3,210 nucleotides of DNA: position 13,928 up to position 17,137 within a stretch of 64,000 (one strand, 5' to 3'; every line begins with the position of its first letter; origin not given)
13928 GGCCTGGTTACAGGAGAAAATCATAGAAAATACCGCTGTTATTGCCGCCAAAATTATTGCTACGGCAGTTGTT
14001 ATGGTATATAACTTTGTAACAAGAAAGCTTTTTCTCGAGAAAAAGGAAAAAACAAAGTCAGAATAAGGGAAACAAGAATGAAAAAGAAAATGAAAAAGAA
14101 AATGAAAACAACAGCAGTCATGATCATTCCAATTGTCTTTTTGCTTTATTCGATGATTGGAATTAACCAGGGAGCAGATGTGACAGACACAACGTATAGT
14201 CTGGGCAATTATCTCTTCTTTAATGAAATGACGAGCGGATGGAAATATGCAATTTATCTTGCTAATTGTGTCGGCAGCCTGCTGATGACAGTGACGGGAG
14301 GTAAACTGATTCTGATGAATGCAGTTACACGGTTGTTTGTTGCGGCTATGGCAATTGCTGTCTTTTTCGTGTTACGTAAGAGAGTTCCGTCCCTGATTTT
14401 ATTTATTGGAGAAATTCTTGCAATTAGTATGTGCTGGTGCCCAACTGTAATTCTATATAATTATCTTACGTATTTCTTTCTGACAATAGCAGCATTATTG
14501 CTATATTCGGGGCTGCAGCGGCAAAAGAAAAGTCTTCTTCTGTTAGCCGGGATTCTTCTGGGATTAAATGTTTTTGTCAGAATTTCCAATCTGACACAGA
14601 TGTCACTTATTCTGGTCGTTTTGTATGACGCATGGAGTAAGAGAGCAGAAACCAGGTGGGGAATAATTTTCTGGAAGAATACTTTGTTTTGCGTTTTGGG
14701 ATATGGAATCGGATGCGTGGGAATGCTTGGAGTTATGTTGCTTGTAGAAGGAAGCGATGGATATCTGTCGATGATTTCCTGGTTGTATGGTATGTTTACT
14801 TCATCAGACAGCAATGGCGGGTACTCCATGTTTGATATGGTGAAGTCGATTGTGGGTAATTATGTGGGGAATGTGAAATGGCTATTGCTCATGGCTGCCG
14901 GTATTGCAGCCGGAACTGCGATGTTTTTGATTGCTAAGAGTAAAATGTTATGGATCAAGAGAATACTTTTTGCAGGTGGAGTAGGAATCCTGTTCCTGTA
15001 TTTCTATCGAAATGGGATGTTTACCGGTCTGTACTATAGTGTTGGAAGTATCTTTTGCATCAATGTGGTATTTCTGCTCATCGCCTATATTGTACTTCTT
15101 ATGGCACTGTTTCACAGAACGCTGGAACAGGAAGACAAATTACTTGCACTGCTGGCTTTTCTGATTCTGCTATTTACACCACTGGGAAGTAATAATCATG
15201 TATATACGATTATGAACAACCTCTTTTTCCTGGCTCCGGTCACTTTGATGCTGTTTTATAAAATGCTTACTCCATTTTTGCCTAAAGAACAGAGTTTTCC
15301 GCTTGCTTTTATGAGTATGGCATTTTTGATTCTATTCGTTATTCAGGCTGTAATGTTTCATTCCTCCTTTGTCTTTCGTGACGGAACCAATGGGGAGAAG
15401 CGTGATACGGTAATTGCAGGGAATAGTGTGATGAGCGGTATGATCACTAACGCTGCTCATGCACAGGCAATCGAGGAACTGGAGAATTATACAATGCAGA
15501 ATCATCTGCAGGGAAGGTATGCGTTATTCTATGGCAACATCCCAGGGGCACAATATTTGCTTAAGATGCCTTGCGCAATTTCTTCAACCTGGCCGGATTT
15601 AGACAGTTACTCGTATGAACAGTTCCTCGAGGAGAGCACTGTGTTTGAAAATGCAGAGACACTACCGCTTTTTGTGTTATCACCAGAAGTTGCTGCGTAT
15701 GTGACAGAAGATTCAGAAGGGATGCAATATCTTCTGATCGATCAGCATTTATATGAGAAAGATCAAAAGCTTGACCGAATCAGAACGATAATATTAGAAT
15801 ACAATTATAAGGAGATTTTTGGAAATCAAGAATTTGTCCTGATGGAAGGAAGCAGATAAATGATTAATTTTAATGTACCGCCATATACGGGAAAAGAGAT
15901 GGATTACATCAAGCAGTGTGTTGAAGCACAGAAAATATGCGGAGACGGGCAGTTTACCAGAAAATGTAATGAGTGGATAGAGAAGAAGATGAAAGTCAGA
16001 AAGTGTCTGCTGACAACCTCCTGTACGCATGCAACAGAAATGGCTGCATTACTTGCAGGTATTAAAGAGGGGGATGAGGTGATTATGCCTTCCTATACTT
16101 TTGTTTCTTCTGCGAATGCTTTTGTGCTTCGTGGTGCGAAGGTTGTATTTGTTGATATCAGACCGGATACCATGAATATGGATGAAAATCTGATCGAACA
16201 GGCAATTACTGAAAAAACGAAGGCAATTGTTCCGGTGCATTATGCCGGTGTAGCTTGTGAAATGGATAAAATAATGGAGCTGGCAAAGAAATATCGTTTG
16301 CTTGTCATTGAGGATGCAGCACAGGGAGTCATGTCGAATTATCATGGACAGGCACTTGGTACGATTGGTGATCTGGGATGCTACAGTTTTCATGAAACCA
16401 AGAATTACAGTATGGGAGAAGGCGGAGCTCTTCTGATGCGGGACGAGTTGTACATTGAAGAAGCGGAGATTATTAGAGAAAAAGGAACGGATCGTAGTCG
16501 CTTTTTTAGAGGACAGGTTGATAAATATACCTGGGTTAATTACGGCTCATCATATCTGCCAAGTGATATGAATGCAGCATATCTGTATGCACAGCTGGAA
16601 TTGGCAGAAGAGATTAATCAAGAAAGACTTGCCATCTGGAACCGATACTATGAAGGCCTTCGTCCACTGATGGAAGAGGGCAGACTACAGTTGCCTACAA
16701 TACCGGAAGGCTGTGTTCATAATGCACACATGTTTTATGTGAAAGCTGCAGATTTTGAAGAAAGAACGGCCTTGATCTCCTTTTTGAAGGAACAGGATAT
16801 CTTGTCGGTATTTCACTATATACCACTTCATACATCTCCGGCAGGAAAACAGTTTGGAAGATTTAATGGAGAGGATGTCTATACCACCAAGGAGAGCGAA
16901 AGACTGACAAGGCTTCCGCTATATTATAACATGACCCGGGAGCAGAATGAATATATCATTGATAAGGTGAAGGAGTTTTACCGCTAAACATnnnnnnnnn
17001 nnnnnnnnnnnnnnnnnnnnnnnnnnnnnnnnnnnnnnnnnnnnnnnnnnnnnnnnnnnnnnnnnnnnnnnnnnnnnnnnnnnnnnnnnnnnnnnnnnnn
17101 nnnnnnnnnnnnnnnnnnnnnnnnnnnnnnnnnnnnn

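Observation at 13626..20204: Arn/Gtr-like module predicted to attach an N-acetylated 4-amino-4,6-dideoxyhexose through a polyprenyl-phosphate carrier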

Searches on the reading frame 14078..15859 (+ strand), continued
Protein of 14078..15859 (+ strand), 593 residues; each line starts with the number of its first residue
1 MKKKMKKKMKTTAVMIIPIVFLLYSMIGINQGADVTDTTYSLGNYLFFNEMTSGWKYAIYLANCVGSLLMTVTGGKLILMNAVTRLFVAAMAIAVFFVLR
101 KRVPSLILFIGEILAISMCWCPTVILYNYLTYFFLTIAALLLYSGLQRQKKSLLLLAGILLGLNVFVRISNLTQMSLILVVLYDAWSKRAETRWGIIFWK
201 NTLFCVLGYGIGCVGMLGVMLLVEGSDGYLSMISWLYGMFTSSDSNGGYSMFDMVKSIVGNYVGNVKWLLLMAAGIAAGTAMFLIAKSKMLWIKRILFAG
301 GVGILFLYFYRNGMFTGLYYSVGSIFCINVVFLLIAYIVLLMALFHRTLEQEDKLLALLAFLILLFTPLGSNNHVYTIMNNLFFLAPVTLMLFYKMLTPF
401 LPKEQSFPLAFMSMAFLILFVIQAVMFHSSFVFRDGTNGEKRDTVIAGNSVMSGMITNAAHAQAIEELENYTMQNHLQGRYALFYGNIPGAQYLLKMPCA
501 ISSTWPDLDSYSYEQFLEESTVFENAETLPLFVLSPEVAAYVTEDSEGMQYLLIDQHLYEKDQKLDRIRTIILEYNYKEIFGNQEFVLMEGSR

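Call 76: find_encoding_contigs(protein=P0117, flank=8000, max_places=1)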
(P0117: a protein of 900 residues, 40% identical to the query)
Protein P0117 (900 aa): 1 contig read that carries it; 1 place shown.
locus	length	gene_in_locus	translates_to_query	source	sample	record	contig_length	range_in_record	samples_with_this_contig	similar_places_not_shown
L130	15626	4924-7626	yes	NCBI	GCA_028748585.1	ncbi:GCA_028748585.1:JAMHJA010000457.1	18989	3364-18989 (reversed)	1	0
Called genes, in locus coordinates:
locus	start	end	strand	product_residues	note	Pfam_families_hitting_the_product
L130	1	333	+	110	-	?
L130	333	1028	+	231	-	PF02348:CTP_transf_3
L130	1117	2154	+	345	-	PF00657:Lipase_GDSL, PF13472:Lipase_GDSL_2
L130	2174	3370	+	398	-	PF01041:DegT_DnrJ_EryC1, PF00155:Aminotran_1_2, PF01053:Cys_Met_Meta_PP (weak), PF01212:Beta_elim_lyase (weak), PF00266:Aminotran_5 (weak)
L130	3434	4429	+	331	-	PF00106:adh_short (weak), PF01073:3Beta_HSD, PF01370:Epimerase, PF02719:Polysacc_synt_2, PF04321:RmlD_sub_bind, PF05368:NmrA, PF13460:NAD_binding_10, PF16363:GDP_Man_Dehyd, +2 more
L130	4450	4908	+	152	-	PF04138:GtrA_DPMS_TM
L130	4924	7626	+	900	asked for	PF01757:Acyl_transf_3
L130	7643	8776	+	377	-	PF00155:Aminotran_1_2, PF01041:DegT_DnrJ_EryC1, PF00266:Aminotran_5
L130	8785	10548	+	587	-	-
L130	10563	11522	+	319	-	PF00535:Glycos_transf_2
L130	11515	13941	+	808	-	-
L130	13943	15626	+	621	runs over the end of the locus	PF13727:CoA_binding_3, PF01073:3Beta_HSD (weak), PF01370:Epimerase, PF02719:Polysacc_synt_2, PF04321:RmlD_sub_bind, PF16363:GDP_Man_Dehyd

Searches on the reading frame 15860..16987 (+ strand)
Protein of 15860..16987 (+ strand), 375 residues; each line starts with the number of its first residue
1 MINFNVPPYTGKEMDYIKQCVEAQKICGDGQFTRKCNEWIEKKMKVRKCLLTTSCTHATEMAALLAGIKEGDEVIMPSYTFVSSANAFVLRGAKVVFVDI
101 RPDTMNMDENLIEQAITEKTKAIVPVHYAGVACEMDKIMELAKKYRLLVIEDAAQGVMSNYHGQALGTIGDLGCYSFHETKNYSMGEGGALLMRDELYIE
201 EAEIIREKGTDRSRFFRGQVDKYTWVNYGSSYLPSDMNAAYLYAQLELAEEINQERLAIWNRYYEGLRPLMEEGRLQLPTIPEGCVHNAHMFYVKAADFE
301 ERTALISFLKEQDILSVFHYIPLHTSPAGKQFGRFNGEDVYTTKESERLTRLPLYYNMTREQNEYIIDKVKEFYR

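Call 3: search_protein_families(library=pfam, proteins=[window:15860-16987:+], max_evalue=0.01)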
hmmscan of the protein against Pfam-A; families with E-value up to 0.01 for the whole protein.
window:15860-16987:+ (375 aa): 5 families
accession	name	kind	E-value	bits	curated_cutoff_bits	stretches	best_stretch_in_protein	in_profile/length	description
PF01041.23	DegT_DnrJ_EryC1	-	3.4e-88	296.7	19.8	1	12-370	6-359/360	DegT/DnrJ/EryC1/StrS aminotransferase family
PF00155.27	Aminotran_1_2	-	1.1e-09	38.4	19.7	1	31-154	46-187/361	Aminotransferase class I and II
PF00266.25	Aminotran_5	-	1.8e-07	31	21.5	1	47-160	62-183/371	Aminotransferase class-V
PF01053.26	Cys_Met_Meta_PP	-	4.8e-05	22.5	27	1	42-166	63-185/381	Cys/Met metabolism PLP-dependent enzyme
PF01276.26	OKR_DC_1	-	0.0061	15.8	27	0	37-162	72-213/417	Orn/Lys/Arg decarboxylase, major domain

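Call 4: search_protein_families(library=ncbifam, proteins=[window:15860-16987:+], max_evalue=0.01)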
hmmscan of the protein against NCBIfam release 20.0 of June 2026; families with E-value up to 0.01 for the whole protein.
window:15860-16987:+ (375 aa): 36 families (the best 25 are shown)
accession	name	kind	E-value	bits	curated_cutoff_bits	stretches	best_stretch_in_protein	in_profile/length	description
NF008687.0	PRK11706.1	equivalog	6.2e-196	650.5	375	1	1-374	1-374/375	dTDP-4-amino-4,6-dideoxygalactose transaminase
TIGR02379.1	ECA_wecE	subfamily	8.6e-196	650.1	434.85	1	1-374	1-375/376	dTDP-4-amino-4,6-dideoxy-D-glucose transaminase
TIGR03588.1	PseC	equivalog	2.3e-61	207.8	423.5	1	26-372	25-378/380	UDP-4-amino-4,6-dideoxy-N-acetyl-beta-L-altrosamine transaminase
NF008658.2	PRK11658.1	equivalog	4.1e-56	190.3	631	1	4-372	7-375/379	UDP-4-amino-4-deoxy-L-arabinose aminotransferase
TIGR04181.1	NHT_00031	hypoth_equivalog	2.8e-51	174.5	420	1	2-334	1-340/359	LegC family aminotransferase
NF011936.0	PRK15407.1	equivalog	3.5e-40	138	423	1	28-374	62-436/440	lipopolysaccharide biosynthesis protein RfbH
TIGR04427.1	PLP_DesI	equivalog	2.6e-33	115.7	650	1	16-213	37-232/390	dTDP-4-dehydro-6-deoxyglucose aminotransferase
NF005817.0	PRK07683.1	equivalog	8e-10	38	575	1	49-152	92-200/387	aminotransferase A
NF005816.0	PRK07682.1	equivalog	1.3e-09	37.2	620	1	49-153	93-203/390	aminotransferase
NF004621.0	PRK05957.1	equivalog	4.4e-09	35.5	498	1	43-154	85-201/389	pyridoxal phosphate-dependent aminotransferase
NF004975.0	PRK06348.1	equivalog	6.9e-09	35.2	549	1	40-160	83-209/384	pyridoxal phosphate-dependent aminotransferase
NF041364.1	GntC_guanitoxin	equivalog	1.9e-08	33.6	415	1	48-153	62-174/356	guanitoxin biosynthesis PLP-dependent (S)-gamma-hydroxy-L-arginine cyclodehydratase GntC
NF006569.0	PRK09082.1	subfamily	1.8e-07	30.6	420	1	37-150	81-200/386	methionine aminotransferase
NF005588.0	PRK07309.1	equivalog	2.3e-07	30.1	576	1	48-156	93-209/391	pyridoxal phosphate-dependent aminotransferase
NF006488.0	PRK08912.1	equivalog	2.5e-07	30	498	1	41-142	81-188/387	aminotransferase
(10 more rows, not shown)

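Call 44: search_solved_structures(query=window:15860-16987:+, max_evalue=1e-20)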
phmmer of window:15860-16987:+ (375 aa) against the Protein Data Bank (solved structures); distinct sequences matched with E-value up to 1e-20: 49.
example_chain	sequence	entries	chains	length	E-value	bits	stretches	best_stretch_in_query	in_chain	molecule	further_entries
4piw_A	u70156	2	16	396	7.1e-171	571.4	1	1-366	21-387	TDP-4-keto-6-deoxy-D-glucose transaminase family protein | dTDP-4-amino-4,6-dideoxygalactose transaminase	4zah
6blg_A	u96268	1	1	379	1.7e-167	560.3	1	1-371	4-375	dTDP-4-amino-4,6-dideoxygalactose transaminase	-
3frk_A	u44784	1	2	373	3.1e-46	161.4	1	67-371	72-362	QdtB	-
7b0m_AAA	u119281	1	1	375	1.7e-45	158.9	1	11-262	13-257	Sugar aminotransferase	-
7b0d_A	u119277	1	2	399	4.5e-45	157.5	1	58-370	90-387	Glutamine--scyllo-inositol transaminase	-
1mdo_A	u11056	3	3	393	6.3e-43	150.5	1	51-367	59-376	ArnB aminotransferase | UDP-4-amino-4-deoxy-L-arabinose--oxoglutarate aminotransferase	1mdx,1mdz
3bn1_A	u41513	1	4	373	1.3e-42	149.4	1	4-316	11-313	Perosamine synthetase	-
3dr7_A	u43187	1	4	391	1.5e-42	149.2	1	4-316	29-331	Putative perosamine synthetase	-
4oca_A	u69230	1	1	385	4e-42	147.8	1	51-367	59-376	UDP-4-amino-4-deoxy-L-arabinose--oxoglutarate aminotransferase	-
3dr4_A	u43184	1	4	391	1e-41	146.5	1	4-316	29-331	Putative perosamine synthetase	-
5k8b_A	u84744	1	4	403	1.4e-39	139.5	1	30-251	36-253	8-amino-3,8-dideoxy-alpha-D-manno-octulosonate transaminase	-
3uwc_A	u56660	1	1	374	2.7e-39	138.5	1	56-374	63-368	Nucleotide-sugar aminotransferase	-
4lc3_A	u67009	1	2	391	3.2e-39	138.3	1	53-372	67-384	Putative UDP-4-amino-4-deoxy-l-arabinose--oxoglutarate aminotransferase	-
7n63_A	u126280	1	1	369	4.6e-39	137.8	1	61-373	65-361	Putative aminotransferase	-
8vr3_A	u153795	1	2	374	1.9e-38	135.8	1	39-316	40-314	DegT/DnrJ/EryC1/StrS aminotransferase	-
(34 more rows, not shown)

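Call 67: search_solved_structures(query=window:15860-16987:+, max_evalue=1e-100, show_alignments=1)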
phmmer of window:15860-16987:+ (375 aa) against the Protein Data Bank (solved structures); distinct sequences matched with E-value up to 1e-100: 2.
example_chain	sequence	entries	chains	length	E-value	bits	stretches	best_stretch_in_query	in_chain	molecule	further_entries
4piw_A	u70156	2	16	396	7.1e-171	571.4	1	1-366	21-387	TDP-4-keto-6-deoxy-D-glucose transaminase family protein | dTDP-4-amino-4,6-dideoxygalactose transaminase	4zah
6blg_A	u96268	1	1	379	1.7e-167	560.3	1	1-371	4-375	dTDP-4-amino-4,6-dideoxygalactose transaminase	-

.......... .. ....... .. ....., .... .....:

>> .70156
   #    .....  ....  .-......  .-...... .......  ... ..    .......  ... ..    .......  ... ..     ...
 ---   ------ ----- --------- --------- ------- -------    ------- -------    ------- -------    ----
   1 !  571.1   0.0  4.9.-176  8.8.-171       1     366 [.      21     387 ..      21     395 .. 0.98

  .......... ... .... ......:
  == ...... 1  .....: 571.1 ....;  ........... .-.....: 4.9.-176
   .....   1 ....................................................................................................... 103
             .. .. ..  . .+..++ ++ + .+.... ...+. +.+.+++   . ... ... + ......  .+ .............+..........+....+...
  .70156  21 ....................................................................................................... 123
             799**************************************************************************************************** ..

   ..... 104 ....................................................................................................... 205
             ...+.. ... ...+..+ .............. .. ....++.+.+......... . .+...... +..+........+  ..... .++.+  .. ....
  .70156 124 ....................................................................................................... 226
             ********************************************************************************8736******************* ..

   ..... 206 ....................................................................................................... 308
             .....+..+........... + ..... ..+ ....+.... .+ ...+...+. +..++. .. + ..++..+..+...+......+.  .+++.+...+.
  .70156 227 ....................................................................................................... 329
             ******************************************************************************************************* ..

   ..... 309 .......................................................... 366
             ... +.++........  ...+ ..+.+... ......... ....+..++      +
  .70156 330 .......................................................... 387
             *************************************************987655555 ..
